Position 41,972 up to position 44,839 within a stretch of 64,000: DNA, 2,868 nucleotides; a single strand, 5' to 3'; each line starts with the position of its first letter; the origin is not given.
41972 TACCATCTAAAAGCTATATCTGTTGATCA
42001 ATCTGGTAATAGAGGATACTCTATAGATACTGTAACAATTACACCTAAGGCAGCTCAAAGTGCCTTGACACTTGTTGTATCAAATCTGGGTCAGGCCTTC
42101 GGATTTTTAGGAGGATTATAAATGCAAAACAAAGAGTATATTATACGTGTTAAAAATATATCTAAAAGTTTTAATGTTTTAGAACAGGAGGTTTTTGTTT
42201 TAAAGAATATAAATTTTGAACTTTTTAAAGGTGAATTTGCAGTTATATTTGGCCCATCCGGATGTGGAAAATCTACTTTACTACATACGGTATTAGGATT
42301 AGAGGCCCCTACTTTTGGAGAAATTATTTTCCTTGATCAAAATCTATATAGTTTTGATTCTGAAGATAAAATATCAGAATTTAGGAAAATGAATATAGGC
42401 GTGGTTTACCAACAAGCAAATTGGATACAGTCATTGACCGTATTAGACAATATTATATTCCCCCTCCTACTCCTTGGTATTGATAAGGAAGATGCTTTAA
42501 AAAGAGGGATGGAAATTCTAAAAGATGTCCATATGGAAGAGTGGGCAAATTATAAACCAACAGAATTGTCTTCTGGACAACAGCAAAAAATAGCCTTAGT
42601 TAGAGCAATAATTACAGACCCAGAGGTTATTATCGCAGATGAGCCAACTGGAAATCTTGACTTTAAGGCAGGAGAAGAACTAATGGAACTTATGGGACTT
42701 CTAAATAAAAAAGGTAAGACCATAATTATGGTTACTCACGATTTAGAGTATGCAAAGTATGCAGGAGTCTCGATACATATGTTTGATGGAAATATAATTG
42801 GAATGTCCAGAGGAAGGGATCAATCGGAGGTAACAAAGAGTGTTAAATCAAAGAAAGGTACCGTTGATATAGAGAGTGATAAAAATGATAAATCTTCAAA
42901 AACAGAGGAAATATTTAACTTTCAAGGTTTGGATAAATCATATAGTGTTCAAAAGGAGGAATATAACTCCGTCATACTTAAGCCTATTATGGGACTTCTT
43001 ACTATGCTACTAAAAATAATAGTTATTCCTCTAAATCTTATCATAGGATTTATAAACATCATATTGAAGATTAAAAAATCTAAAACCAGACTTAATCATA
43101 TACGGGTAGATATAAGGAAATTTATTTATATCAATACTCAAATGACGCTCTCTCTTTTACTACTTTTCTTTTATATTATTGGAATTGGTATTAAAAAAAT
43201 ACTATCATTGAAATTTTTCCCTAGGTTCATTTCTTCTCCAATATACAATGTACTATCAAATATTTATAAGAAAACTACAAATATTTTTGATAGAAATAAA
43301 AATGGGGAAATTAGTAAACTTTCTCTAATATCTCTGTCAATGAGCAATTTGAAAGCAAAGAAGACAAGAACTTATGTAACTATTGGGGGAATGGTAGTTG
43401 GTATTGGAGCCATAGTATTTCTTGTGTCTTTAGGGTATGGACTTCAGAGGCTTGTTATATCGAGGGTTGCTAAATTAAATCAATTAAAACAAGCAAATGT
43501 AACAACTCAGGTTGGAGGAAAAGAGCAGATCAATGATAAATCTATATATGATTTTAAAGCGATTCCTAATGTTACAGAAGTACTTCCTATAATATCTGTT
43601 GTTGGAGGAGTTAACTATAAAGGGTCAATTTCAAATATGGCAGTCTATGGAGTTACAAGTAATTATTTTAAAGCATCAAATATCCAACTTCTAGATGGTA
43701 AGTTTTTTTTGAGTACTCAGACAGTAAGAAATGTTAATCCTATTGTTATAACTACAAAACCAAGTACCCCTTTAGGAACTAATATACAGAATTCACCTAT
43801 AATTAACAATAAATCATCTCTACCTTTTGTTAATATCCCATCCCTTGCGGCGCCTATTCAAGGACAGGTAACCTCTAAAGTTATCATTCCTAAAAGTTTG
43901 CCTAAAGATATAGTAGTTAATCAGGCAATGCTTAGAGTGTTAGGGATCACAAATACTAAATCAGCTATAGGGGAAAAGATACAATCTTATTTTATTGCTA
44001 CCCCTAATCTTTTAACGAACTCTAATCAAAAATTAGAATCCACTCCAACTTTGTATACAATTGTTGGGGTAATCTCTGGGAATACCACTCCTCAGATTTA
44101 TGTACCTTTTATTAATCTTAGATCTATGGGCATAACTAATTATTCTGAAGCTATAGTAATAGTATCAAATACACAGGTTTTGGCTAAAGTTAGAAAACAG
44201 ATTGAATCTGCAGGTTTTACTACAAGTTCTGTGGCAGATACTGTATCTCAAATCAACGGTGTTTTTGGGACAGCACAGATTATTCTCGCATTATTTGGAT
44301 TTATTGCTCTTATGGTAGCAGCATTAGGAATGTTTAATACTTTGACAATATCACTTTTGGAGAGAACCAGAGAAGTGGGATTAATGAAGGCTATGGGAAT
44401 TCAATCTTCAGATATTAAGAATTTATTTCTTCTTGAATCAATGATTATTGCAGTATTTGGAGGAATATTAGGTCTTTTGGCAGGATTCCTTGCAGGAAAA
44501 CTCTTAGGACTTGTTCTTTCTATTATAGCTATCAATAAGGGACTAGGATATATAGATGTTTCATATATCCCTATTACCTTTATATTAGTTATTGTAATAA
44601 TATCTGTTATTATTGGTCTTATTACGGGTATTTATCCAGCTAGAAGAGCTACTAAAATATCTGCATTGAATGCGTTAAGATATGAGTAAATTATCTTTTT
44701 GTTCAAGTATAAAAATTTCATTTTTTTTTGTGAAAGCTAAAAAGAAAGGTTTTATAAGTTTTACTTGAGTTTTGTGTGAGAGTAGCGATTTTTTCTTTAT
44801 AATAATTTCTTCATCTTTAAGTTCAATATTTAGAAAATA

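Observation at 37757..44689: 1454-aa DUF2341/LamG/FN3 surface protein translationally coupled to a MacB-type ABC ATPase-permease fusion, with a paralogue at the window edge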

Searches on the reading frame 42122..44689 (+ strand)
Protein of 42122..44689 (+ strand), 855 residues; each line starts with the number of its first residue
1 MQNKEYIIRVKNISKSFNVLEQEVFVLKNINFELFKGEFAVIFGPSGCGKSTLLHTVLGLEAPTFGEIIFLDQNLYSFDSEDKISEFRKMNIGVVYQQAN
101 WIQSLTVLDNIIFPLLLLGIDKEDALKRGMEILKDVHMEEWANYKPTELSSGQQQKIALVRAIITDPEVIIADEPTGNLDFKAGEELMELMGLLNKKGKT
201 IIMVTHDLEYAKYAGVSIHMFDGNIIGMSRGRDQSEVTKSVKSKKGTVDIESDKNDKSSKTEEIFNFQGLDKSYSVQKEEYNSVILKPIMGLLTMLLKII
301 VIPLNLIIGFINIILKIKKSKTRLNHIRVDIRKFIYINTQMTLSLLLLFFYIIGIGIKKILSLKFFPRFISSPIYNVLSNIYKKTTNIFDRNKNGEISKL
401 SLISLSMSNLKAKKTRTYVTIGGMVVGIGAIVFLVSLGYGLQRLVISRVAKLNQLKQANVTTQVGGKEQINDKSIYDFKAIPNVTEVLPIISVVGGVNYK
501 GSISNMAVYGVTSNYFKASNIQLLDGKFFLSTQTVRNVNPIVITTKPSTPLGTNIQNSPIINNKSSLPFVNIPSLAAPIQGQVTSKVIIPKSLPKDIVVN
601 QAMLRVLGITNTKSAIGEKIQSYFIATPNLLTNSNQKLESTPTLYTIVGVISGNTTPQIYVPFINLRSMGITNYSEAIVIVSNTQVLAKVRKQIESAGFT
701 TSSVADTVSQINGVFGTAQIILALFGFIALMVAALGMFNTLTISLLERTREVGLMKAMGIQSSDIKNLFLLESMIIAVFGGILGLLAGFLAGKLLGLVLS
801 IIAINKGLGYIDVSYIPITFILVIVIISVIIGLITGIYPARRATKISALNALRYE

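Call 7: search_protein_families(library=pfam, proteins=[window:42122-44689:+], max_evalue=0.01)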
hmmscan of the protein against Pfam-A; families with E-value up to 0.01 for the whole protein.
window:42122-44689:+ (855 aa): 7 families
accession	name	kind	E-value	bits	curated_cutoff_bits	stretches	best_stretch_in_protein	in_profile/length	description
PF00005.33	ABC_tran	-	2.8e-30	106.1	25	1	27-176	1-136/137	ABC transporter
PF02687.27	FtsX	-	2e-17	63.8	25.5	1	724-847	2-119/120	FtsX-like permease C-terminal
PF12704.14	MacB_PCD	-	4.1e-17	63.6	27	1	419-545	3-127/207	MacB-like periplasmic core domain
PF13304.12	AAA_21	-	4.2e-10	40.6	27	1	145-208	234-300/304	AAA domain, putative AbiEii toxin, Type IV TA system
PF01637.24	ATPase_2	-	0.00066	20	33.2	1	37-87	20-68/225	ATPase domain predominantly from Archaea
PF03193.22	RsgA_GTPase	-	0.0027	18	30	0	33-60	102-129/174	RsgA GTPase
PF13476.12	AAA_23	-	0.0041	18.2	27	0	28-54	11-36/201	AAA domain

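Call 11: find_homologous_proteins(query=window:42122-44689:+, max_evalue=1e-10)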
Query window:42122-44689:+ (855 aa): 4746 proteins with E <= 1e-10 among 8000 candidates; the best 120 are listed.
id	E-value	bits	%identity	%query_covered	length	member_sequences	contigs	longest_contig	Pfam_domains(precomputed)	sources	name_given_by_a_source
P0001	0.0e+0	1608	87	100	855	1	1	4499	PF02687.28,PF00005.34,PF12704.15,PF13304.13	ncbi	ncbi:MAG: ABC transporter ATP-binding protein/permease [Patescibacteria group bacterium]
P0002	0.0e+0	1364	75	100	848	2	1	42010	PF02687.28,PF00005.34,PF12704.15,PF13304.13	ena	-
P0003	0.0e+0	1334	74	100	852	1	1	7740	PF02687.28,PF00005.34,PF12704.15,PF13304.13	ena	-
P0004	0.0e+0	1329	74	100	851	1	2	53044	PF02687.28,PF00005.34,PF12704.15,PF13304.13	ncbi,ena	-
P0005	0.0e+0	1107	99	61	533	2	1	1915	PF00005.34,PF12704.15,PF13304.13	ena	-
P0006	1.7e-264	898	53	100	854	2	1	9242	PF02687.28,PF00005.34,PF12704.15,PF13304.13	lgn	-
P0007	2.1e-264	898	53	100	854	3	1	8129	PF02687.28,PF00005.34,PF12704.15,PF13304.13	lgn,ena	-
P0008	2.4e-264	898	52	100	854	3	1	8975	PF02687.28,PF00005.34,PF12704.15,PF13304.13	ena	-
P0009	4.8e-238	811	44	62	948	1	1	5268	PF02687.28,PF00005.34,PF12704.15,PF13304.13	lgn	-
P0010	4.7e-230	784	44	67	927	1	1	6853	PF02687.28,PF00005.34,PF12704.15,PF13304.13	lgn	-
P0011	5.5e-228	777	45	62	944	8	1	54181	PF02687.28,PF00005.34,PF12704.15,PF13304.13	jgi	-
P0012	1.2e-226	773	47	99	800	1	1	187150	PF02687.28,PF00005.34,PF12704.15,PF02463.26,PF13304.13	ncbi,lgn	-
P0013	1.6e-224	766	42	65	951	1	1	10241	PF02687.28,PF00005.34,PF12704.15,PF13304.13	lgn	-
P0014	5.2e-224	764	58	34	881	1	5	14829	PF02687.28,PF00005.34,PF12704.15,PF13304.13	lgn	-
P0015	4.4e-218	745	52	37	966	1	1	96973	PF02687.28,PF00005.34,PF12704.15,PF02463.26,PF13304.13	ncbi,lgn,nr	ncbi:ATP-binding cassette domain-containing protein [Patescibacteria group bacterium]|nr:ATP-binding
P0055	7.2e-199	681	41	62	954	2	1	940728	PF02687.28,PF00005.34,PF12704.15,PF13304.13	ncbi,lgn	-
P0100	4.6e-171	589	38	99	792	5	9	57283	PF02687.28,PF00005.34,PF12704.15,PF02463.26,PF13304.13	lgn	-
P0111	1.4e-169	584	40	99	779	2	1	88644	PF02687.28,PF00005.34,PF12704.15,PF02463.26,PF13304.13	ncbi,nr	ncbi:MAG: ATP-binding cassette domain-containing protein [Candidatus Doudnabacteria bacterium]|nr:AT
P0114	5.2e-169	582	39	100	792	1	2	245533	PF02687.28,PF00005.34,PF12704.15,PF13304.13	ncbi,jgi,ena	-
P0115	1.1e-168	581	38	99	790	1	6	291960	PF02687.28,PF00005.34,PF12704.15,PF02463.26,PF13304.13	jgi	jgi:ABC-type lipoprotein export system ATPase subunit/ABC-type antimicrobial peptide transport syste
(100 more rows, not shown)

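Call 13: find_encoding_contigs(protein=P0002, flank=10000, max_places=2)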
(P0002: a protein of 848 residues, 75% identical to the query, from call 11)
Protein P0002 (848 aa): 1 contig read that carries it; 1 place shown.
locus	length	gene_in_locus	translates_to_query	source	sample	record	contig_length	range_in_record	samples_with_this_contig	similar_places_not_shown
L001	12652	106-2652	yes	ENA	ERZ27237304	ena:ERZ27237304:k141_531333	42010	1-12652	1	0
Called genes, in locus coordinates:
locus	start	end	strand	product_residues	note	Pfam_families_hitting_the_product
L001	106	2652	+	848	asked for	PF00005:ABC_tran, PF13304:AAA_21 (weak), PF12704:MacB_PCD, PF02687:FtsX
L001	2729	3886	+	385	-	PF00871:Acetate_kinase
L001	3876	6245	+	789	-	PF09364:XFP_N, PF03894:XFP, PF09363:XFP_C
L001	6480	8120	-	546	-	PF01935:DUF87, PF19044:P-loop_TraG (weak), PF12846:AAA_10, PF19044:P-loop_TraG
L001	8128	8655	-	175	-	-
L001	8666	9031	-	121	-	-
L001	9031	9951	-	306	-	-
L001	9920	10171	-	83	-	PF18895:T4SS_pilin, PF04956:TrbC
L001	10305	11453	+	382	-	PF26514:DUF8173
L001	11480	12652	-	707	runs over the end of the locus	PF01935:DUF87 (weak), PF12846:AAA_10 (faint), PF19044:P-loop_TraG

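Call 14: find_encoding_contigs(protein=P0004, flank=10000, max_places=2)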
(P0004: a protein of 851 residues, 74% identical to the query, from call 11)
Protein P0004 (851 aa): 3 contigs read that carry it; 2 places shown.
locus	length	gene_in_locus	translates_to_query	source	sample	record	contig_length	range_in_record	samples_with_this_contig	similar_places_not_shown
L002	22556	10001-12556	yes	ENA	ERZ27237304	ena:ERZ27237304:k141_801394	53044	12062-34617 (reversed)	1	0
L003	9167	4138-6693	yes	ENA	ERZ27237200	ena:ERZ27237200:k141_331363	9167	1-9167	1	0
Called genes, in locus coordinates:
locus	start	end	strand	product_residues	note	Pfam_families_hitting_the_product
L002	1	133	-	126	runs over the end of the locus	PF01850:PIN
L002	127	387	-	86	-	PF04014:MazE_antitoxin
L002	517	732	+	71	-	-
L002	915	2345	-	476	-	-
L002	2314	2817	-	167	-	-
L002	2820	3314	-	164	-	-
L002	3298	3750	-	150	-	PF07963:N_methyl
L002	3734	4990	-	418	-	PF28597:T2SSF_N, PF00482:T2SSF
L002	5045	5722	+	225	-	PF00990:GGDEF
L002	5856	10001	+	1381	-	PF10102:DUF2341, PF25059:FN3_DSCAM-DSCAML_C (faint), PF16656:Pur_ac_phosph_N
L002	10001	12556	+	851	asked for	PF00005:ABC_tran, PF13304:AAA_21 (faint), PF12704:MacB_PCD, PF02687:FtsX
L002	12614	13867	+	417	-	PF07992:Pyr_redox_2, PF22366:NDH2_C (weak)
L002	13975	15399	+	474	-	PF13173:AAA_14, PF13635:DUF4143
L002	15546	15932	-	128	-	PF01850:PIN, PF13470:PIN_3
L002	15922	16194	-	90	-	-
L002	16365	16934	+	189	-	-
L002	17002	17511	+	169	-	-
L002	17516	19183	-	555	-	PF05157:MshEN (weak), PF00437:T2SSE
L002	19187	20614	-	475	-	PF01547:SBP_bac_1, PF13416:SBP_bac_8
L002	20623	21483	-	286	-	PF00483:NTP_transferase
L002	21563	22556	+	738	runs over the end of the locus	PF13620:CarboxypepD_reg (faint)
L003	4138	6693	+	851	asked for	PF00005:ABC_tran, PF13304:AAA_21 (faint), PF12704:MacB_PCD, PF02687:FtsX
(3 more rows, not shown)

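Call 15: find_encoding_contigs(protein=P0012, flank=8000, max_places=1)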
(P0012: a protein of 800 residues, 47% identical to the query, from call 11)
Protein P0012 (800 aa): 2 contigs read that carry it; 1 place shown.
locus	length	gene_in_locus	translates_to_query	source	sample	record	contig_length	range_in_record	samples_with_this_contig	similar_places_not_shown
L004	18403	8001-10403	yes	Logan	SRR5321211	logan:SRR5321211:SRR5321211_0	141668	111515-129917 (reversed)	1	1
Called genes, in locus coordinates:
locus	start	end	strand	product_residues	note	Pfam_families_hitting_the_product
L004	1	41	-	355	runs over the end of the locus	PF01098:FTSW_RODA_SPOVE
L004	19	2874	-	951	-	PF00133:tRNA-synt_1, PF09334:tRNA-synt_1g, PF08264:Anticodon_1, PF19302:DUF5915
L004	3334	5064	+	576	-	PF10102:DUF2341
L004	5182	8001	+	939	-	PF00041:fn3 (faint), PF25059:FN3_DSCAM-DSCAML_C (faint), PF16656:Pur_ac_phosph_N, PF23376:Fn3_VIN3 (faint), PF16656:Pur_ac_phosph_N (weak)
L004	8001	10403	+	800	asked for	PF00005:ABC_tran, PF02463:SMC_N (faint), PF13304:AAA_21 (faint), PF12704:MacB_PCD, PF02687:FtsX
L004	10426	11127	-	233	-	PF13353:Fer4_12, PF04055:Radical_SAM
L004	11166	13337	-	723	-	PF03477:ATP-cone, PF13597:NRDD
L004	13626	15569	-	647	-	PF24517:CBM96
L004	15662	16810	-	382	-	PF00091:Tubulin, PF12327:FtsZ_C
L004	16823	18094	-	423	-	PF11104:PilM_2 (faint), PF14450:FtsA, PF02491:SHS2_FTSA, PF06723:MreB_Mbl (weak), PF14450:FtsA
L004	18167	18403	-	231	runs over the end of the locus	PF08478:POTRA_1 (faint)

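Call 16: find_encoding_contigs(protein=P0011, flank=8000, max_places=1)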
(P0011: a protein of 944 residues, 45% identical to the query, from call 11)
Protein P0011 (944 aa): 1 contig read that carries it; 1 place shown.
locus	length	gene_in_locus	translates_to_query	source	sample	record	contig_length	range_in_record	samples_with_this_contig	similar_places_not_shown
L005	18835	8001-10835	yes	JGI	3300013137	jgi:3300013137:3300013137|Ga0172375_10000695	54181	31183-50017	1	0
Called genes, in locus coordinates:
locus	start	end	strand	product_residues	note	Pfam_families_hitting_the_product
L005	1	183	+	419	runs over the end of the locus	PF01734:Patatin (weak)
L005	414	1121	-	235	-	PF00665:rve, PF13683:rve_3, PF13333:rve_2 (weak)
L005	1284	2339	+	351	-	PF00078:RVT_1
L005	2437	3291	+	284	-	PF02498:Bro-N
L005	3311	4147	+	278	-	-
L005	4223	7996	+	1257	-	PF00041:fn3 (faint), PF16655:PhoD_N (faint), PF16656:Pur_ac_phosph_N, PF23376:Fn3_VIN3 (faint)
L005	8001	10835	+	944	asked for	PF00005:ABC_tran, PF13304:AAA_21 (faint), PF12704:MacB_PCD, PF02687:FtsX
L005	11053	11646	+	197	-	PF12389:Peptidase_M73 (weak)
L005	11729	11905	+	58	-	-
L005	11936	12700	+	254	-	-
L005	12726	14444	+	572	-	-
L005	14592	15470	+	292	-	PF00188:CAP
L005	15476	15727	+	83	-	-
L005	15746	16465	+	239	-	PF00483:NTP_transferase, PF12804:NTP_transf_3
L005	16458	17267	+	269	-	-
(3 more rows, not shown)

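Call 17: find_encoding_contigs(protein=P0006, flank=8000, max_places=1)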
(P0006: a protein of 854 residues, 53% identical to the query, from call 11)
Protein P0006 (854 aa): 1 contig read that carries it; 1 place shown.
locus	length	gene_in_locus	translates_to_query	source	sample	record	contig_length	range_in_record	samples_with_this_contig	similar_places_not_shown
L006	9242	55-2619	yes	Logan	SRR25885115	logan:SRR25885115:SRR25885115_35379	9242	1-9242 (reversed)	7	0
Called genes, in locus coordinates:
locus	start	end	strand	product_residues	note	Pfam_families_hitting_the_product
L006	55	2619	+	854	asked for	PF00005:ABC_tran, PF13304:AAA_21 (weak), PF12704:MacB_PCD, PF02687:FtsX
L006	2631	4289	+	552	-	-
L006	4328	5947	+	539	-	PF11104:PilM_2, PF05137:PilN (weak)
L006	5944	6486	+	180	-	-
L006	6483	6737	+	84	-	-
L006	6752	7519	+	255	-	PF00398:RrnaAD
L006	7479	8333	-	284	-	PF02096:60KD_IMP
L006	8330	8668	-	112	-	PF00825:Ribonuclease_P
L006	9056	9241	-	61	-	?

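Call 19: find_related_loci(query=A1, collection=genome_contigs, flank=10000)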
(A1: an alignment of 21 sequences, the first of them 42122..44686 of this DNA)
Query A1 (855 aa) in genome_contigs; peptide patterns used: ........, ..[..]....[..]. (x = any residue, [..] = any of these).
600 stretches matched a pattern (row limit reached: there are more); 599 encode a relative of the query (tblastn E <= 1e-3); the best 80 are kept; 80 distinct loci.
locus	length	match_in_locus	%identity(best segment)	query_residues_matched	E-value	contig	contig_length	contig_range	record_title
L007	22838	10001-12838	53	7-855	1e-67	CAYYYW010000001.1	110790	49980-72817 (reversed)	MAG TPA_asm: uncultured Gammaproteobacteria bacterium isolate SRP178699_co1_35 genome assembly, contig: NODE_95_length_1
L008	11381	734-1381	46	7-223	3e-51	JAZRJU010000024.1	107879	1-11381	MAG: Bacteroidaceae bacterium isolate T1900045461_YK20190152.MAGScoT_cleanbin_000003 SGB_7195_k141_1586137, whole genome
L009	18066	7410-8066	44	7-226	3e-50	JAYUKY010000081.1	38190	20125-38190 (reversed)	MAG: Raineyaceae bacterium isolate GFS_9294 GFS_9294_80, whole genome shotgun sequence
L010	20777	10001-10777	36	1-265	1e-49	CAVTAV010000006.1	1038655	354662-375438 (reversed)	MAG: uncultured Alphaproteobacteria bacterium isolate MFD02416.bin.2.258 genome assembly, contig: contig_43440, whole ge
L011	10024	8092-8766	42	1-226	1e-49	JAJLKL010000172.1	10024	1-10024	MAG: Hymenobacteraceae bacterium isolate PE-1-73 k141_812573, whole genome shotgun sequence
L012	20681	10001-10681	42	5-232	5e-49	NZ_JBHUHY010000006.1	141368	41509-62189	Aquimarina celericrescens strain KCTC 52897 soapdenovo_K_105_6, whole genome shotgun sequence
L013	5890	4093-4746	38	8-226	8e-49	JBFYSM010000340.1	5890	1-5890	MAG: Chloroflexota bacterium isolate PPR_0240 k121_1701771, whole genome shotgun sequence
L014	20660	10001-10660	42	6-226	2e-48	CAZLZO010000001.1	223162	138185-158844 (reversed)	MAG TPA_asm: uncultured Desulfurococcales archaeon isolate binchicken_co184_170 genome assembly, contig: NODE_8_length_2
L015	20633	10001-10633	44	15-226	1e-48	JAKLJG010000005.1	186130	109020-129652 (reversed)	MAG: Cyclobacteriaceae bacterium isolate MAG.276 MAG.276-NODE_5_length_186130_cov_5.129678, whole genome shotgun sequenc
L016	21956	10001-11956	40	7-855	4e-48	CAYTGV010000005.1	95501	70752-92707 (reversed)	MAG TPA_asm: uncultured Planctomycetia bacterium isolate SRP191223_co1_41 genome assembly, contig: NODE_80_length_95501_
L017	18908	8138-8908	36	7-267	3e-48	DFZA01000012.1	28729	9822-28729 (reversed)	MAG TPA_asm: Peptococcaceae bacterium UBA4068 UBA4068_contig_14789, whole genome shotgun sequence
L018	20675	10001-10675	42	3-226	5e-48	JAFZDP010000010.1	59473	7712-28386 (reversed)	MAG: Bacteroidales bacterium isolate RGIG7670 Water_buffalos_Rectum-1__c79, whole genome shotgun sequence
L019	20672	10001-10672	40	2-226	5e-48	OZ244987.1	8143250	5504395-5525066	MAG: Saprospiraceae bacterium isolate 81927766-8890-41a5-ac93-6b412b562561 genome assembly, chromosome: 1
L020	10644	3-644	39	12-226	5e-48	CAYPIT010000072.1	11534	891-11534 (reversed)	MAG TPA_asm: uncultured Nitrospiraceae bacterium isolate binchicken_co275_125 genome assembly, contig: NODE_8631_length_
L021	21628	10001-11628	40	1-233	2e-47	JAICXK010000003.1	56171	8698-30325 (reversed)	MAG: Bryobacteraceae bacterium isolate LS_FP_2_bin.112 k141_852679_length_56171_cov_45.6520, whole genome shotgun sequen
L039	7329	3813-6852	31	7-855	1e-45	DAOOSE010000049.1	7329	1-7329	MAG TPA_asm: bacterium isolate AMR_MDS_2527 NODE_12500_length_7329_cov_4.267528, whole genome shotgun sequence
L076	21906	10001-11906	42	7-855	4e-43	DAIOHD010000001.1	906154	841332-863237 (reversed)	MAG TPA_asm: Candidatus Magasanikbacteria bacterium isolate CTOTU29494 NODE_1_length_906154_cov_15.402158, whole genome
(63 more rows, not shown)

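Call 21: find_encoding_contigs(protein=P0055, flank=7000, max_places=1)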
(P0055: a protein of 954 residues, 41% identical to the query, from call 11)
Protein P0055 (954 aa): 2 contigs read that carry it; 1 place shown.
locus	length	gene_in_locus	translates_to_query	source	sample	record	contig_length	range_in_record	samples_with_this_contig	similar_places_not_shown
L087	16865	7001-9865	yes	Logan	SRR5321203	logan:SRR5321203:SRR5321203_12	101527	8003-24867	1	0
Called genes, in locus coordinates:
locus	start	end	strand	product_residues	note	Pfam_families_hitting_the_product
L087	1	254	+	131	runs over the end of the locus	PF05635:23S_rRNA_IVP (weak), PF22296:bAvd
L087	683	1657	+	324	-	PF00078:RVT_1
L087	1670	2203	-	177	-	PF01936:NYN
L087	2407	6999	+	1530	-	PF03781:FGE-sulfatase (weak), PF00041:fn3 (faint), PF16656:Pur_ac_phosph_N, PF23376:Fn3_VIN3 (faint), PF25059:FN3_DSCAM-DSCAML_C (faint)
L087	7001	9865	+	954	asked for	PF00005:ABC_tran, PF13304:AAA_21 (faint), PF12704:MacB_PCD, PF02687:FtsX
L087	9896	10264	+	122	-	PF23198:PDE8A_N (weak), PF00072:Response_reg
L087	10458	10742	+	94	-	PF04956:TrbC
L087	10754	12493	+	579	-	-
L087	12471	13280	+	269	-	-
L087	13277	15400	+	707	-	PF13401:AAA_22 (faint), PF13173:AAA_14 (faint), PF01935:DUF87, PF12846:AAA_10 (weak), PF19044:P-loop_TraG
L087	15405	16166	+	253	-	PF01551:Peptidase_M23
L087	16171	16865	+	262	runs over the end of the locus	-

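Call 22: find_encoding_contigs(protein=P0111, flank=7000, max_places=1)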
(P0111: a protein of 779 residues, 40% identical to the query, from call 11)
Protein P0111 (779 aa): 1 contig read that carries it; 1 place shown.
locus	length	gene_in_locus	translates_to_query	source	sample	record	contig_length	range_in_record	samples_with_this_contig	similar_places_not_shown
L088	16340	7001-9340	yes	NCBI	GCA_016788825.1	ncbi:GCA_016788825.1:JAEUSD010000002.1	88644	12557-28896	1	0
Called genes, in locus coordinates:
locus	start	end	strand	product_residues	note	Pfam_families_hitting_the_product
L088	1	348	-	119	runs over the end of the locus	PF09966:DUF2200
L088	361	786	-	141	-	PF14340:DUF4395 (weak)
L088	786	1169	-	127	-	-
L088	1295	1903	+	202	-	-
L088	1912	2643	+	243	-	-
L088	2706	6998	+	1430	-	PF10102:DUF2341, PF13385:Laminin_G_3, PF25059:FN3_DSCAM-DSCAML_C (faint), PF25788:Ig_Rha78A_N (faint), PF16655:PhoD_N (faint), PF00041:fn3 (weak), PF16656:Pur_ac_phosph_N, PF23376:Fn3_VIN3 (faint)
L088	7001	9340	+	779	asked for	PF02463:SMC_N (weak), PF00005:ABC_tran, PF13304:AAA_21 (faint), PF12704:MacB_PCD, PF02687:FtsX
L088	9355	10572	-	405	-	PF12679:ABC2_membrane_2, PF12698:ABC2_membrane_3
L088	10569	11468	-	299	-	PF00005:ABC_tran, PF13304:AAA_21, PF13732:DrrA1-3_C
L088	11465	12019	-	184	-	PF01327:Pep_deformylase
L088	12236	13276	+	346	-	PF02661:Fic (weak), PF08220:HTH_DeoR (weak)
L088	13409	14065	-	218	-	PF02223:Thymidylate_kin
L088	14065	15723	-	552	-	PF01541:GIY-YIG (weak), PF27096:UvrC_M, PF08459:UvrC_RNaseH_dom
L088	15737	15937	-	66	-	-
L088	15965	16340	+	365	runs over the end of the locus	PF01594:AI-2E_transport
